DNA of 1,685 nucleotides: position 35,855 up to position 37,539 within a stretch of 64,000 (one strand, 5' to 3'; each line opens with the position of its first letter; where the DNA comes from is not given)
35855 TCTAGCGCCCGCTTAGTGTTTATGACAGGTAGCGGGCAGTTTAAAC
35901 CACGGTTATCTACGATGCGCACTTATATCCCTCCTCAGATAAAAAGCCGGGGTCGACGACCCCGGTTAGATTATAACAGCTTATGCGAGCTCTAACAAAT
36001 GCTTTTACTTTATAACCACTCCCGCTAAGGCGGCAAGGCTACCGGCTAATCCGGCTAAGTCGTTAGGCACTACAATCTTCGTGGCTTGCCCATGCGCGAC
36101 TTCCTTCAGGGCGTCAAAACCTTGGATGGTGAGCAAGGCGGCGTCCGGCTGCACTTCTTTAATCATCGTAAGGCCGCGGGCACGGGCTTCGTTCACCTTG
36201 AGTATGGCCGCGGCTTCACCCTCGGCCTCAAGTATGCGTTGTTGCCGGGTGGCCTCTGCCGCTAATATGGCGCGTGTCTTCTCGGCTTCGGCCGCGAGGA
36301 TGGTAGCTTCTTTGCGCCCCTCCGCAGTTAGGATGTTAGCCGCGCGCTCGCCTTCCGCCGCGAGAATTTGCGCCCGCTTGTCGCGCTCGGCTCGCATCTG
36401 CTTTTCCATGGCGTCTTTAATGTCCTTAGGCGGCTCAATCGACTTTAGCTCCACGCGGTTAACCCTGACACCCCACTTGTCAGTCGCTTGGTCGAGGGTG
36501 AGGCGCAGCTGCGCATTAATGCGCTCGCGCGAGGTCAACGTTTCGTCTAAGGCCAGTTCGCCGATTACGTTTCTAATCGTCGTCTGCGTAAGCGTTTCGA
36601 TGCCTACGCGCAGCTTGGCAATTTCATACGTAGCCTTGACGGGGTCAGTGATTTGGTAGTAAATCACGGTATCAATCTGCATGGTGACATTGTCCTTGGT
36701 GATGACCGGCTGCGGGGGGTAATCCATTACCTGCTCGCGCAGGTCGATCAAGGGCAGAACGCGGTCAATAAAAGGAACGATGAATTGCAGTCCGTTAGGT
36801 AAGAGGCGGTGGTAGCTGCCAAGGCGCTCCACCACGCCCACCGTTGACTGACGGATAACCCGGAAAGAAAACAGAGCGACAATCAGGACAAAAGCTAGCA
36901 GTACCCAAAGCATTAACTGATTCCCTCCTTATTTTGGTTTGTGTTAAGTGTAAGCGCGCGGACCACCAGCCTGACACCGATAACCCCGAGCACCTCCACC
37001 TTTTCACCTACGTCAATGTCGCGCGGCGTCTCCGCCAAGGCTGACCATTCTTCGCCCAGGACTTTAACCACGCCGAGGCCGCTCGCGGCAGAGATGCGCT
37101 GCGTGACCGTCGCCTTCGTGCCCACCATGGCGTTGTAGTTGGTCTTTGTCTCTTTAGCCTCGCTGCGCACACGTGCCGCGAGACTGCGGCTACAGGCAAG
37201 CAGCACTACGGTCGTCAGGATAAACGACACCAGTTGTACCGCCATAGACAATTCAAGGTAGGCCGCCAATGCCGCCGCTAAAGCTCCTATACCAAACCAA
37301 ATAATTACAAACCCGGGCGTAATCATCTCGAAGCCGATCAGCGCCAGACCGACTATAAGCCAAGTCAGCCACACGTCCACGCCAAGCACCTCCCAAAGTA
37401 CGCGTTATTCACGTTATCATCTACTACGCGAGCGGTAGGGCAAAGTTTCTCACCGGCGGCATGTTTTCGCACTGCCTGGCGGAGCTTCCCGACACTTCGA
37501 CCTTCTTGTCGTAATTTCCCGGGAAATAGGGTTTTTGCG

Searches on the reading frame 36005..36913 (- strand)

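Call 77: search_protein_families(library=pfam, proteins=[window:36005-36913:-], max_evalue=0.00001)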
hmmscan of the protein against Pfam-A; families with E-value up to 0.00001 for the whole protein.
window:36005-36913:- (302 aa): 1 family
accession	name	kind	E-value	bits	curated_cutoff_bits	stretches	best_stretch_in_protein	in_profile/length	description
PF01145.31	Band_7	-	5.7e-43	147.4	23.6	1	19-189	2-175/176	SPFH domain / Band 7 family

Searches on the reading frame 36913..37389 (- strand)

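Call 77: search_protein_families(library=pfam, proteins=[window:36913-37389:-], max_evalue=0.00001)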
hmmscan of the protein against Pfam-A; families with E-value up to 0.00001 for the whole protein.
window:36913-37389:- (158 aa): 1 family
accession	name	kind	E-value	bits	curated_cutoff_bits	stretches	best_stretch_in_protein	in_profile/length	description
PF01957.25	NfeD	-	1e-11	45.3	29.1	1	86-144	2-56/57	NfeD-like C-terminal, partner-binding domain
